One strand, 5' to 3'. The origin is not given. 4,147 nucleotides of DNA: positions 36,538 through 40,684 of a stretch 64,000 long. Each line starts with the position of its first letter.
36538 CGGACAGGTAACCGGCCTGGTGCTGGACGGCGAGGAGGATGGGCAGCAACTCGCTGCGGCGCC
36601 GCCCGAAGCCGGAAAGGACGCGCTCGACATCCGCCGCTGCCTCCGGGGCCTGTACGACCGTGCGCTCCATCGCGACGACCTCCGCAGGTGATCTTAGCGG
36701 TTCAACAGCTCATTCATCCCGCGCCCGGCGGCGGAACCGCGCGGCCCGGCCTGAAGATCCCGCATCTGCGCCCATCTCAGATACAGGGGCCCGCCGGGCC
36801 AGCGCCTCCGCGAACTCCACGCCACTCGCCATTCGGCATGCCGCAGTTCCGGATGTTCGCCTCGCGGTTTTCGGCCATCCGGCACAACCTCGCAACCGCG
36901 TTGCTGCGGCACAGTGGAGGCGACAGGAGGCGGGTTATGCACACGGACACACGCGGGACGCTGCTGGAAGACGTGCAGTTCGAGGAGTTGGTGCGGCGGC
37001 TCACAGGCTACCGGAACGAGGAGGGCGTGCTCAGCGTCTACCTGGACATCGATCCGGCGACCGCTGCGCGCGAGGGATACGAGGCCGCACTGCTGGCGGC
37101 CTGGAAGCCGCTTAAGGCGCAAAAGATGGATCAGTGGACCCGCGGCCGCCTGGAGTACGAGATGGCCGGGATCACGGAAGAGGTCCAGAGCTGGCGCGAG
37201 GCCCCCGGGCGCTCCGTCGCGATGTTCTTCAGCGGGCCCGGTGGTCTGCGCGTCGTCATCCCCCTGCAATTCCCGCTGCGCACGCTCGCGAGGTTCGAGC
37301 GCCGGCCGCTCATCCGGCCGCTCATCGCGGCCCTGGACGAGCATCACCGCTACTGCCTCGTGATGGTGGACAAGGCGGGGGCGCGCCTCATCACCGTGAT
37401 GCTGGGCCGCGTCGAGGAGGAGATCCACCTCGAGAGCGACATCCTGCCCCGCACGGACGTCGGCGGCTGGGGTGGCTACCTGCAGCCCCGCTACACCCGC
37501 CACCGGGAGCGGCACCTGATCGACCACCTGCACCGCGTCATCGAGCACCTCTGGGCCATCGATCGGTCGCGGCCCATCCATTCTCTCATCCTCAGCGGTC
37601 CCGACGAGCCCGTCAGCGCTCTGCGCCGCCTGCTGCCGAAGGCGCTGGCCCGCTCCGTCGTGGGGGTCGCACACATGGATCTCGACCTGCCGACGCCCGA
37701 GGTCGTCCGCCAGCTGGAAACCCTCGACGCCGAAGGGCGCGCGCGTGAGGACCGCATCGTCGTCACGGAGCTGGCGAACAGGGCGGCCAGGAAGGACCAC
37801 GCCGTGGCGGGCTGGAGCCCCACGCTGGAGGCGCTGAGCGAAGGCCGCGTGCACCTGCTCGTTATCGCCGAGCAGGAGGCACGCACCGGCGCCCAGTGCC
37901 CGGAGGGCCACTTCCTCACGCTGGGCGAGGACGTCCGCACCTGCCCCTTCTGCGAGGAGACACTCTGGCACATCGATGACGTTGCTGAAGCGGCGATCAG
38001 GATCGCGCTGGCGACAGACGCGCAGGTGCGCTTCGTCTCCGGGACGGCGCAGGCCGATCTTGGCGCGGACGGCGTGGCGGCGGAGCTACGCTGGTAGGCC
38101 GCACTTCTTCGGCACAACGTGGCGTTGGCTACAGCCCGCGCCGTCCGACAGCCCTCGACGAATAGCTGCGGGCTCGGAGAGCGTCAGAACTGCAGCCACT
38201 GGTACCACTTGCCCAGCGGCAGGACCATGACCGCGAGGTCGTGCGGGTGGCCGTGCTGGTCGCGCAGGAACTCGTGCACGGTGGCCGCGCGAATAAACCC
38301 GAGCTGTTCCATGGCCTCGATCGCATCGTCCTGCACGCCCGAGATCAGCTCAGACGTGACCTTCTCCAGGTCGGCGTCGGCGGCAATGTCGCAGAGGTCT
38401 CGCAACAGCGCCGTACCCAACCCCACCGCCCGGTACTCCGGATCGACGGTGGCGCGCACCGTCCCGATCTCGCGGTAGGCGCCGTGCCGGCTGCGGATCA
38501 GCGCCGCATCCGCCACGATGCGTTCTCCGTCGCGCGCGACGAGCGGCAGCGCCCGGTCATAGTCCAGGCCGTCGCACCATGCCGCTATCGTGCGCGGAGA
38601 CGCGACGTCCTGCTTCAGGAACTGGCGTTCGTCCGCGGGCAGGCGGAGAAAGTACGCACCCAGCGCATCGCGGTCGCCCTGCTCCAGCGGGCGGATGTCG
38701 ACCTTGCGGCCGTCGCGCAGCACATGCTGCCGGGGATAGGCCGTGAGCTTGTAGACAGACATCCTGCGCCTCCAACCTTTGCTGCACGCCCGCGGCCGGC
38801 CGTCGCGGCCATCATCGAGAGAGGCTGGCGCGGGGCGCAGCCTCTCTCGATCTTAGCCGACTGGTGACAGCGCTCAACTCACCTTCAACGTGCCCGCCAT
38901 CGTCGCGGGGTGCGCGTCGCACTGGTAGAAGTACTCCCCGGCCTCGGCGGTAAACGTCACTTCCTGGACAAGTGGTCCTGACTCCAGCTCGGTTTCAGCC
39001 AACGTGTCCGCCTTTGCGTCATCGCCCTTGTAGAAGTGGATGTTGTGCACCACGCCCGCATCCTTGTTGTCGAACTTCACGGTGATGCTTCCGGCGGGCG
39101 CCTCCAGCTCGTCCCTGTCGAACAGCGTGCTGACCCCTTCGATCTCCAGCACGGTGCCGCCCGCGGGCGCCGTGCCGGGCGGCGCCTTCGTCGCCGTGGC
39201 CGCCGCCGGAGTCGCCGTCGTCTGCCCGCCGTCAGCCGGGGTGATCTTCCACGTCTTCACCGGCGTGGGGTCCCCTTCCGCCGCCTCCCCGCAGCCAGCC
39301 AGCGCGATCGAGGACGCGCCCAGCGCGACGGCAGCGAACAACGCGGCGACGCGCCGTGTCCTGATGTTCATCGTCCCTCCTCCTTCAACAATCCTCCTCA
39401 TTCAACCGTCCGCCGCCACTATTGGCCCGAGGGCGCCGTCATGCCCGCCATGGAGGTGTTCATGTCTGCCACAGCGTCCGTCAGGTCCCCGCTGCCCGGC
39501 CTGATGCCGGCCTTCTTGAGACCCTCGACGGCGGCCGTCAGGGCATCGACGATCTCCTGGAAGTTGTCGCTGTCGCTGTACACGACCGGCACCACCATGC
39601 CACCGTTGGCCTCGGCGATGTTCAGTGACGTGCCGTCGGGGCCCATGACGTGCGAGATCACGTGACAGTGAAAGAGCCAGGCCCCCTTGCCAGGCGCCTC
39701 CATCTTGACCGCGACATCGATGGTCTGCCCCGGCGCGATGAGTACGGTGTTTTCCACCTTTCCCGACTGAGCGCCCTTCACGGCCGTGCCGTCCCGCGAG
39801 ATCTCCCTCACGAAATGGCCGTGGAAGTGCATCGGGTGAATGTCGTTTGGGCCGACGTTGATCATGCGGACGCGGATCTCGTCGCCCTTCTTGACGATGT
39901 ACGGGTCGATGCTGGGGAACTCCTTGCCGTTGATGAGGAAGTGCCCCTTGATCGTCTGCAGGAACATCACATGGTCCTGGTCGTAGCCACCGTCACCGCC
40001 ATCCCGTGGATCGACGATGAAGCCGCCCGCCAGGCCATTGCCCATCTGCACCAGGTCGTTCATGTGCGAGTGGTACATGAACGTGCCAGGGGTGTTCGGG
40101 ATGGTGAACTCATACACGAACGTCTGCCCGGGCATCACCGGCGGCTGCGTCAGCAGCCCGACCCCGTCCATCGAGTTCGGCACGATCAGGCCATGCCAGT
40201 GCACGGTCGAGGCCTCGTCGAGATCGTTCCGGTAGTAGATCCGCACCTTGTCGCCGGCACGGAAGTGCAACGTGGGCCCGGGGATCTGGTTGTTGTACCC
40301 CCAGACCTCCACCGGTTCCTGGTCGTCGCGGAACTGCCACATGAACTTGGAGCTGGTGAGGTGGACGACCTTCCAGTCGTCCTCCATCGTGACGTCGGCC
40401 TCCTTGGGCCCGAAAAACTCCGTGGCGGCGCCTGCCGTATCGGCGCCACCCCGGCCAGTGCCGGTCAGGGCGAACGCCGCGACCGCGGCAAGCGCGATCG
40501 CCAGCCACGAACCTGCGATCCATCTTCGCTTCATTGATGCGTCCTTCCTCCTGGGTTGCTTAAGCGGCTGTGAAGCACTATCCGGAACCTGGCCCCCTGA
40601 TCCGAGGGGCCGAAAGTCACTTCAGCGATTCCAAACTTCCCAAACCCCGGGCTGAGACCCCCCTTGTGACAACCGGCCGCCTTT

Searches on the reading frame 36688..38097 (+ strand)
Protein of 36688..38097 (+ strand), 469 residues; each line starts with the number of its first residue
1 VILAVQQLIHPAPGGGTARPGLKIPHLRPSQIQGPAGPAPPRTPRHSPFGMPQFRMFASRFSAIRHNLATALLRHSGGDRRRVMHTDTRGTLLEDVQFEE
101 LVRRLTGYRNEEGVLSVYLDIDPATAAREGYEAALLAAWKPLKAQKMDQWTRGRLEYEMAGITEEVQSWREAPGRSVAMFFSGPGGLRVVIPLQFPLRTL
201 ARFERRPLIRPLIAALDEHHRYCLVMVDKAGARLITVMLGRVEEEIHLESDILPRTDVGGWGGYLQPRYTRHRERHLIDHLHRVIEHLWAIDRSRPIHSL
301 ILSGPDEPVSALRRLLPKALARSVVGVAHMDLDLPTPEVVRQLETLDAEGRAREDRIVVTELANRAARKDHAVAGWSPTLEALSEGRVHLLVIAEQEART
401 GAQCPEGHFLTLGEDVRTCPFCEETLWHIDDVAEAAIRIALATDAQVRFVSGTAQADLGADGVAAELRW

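Call 15: search_protein_families(library=pfam, proteins=[window:36688-38097:+], max_evalue=0.001)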
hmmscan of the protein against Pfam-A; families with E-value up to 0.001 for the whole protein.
window:36688-38097:+ (469 aa): 3 families
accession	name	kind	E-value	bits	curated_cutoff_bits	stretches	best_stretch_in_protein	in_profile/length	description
PF18854.6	baeRF_family10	-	1.7e-24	87.1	27.1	1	207-343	1-138/143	Bacterial archaeo-eukaryotic release factor family 10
PF18859.6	acVLRF1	-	1.1e-06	29.3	27.1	1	224-342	4-119/130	Actinobacteria/chloroflexi VLRF1 release factor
PF18844.6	baeRF_family2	-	1.4e-06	28.9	26.9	1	221-367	1-148/149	Bacterial archaeo-eukaryotic release factor family 2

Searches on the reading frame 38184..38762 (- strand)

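Call 15: search_protein_families(library=pfam, proteins=[window:38184-38762:-], max_evalue=0.001)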
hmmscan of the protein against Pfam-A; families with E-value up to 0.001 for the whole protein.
window:38184-38762:- (192 aa): 3 families
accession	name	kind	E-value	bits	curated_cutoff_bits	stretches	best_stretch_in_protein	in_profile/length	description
PF00583.31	Acetyltransf_1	-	2e-08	35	20.7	1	62-156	24-116/116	Acetyltransferase (GNAT) family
PF13508.13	Acetyltransf_7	-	5.3e-06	27.2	27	1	74-157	6-83/84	Acetyltransferase (GNAT) domain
PF13673.13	Acetyltransf_10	-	0.00027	21.4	23.6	1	70-160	30-111/128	Acetyltransferase (GNAT) domain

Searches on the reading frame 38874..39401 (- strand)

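Call 15: search_protein_families(library=pfam, proteins=[window:38874-39401:-], max_evalue=0.001)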
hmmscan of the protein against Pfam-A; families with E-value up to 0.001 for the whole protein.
window:38874-39401:- (175 aa): 3 families
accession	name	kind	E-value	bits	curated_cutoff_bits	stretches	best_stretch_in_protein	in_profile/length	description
PF00127.26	Copper-bind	-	1.5e-07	32.2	21.2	1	91-174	11-98/99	Copper binding proteins, plastocyanin/azurin family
PF13473.12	Cupredoxin_1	-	1.6e-07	31.7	27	1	79-172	17-102/104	Cupredoxin-like domain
PF13313.11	DUF4082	-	0.00033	21.1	28.4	1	106-155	17-66/143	Domain of unknown function (DUF4082)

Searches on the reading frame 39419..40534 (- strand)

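Call 15: search_protein_families(library=pfam, proteins=[window:39419-40534:-], max_evalue=0.001)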
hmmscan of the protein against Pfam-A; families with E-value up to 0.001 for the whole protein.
window:39419-40534:- (371 aa): 3 families
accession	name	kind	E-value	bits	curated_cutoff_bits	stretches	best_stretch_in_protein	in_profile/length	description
PF07732.21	Cu-oxidase_3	-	1.7e-39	135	21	1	70-177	10-117/119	Multicopper oxidase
PF07731.20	Cu-oxidase_2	-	2.8e-23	82.6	20.4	2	196-296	23-123/137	Multicopper oxidase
PF00394.28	Cu-oxidase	-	9.8e-10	39.2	21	1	194-296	34-138/157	Multicopper oxidase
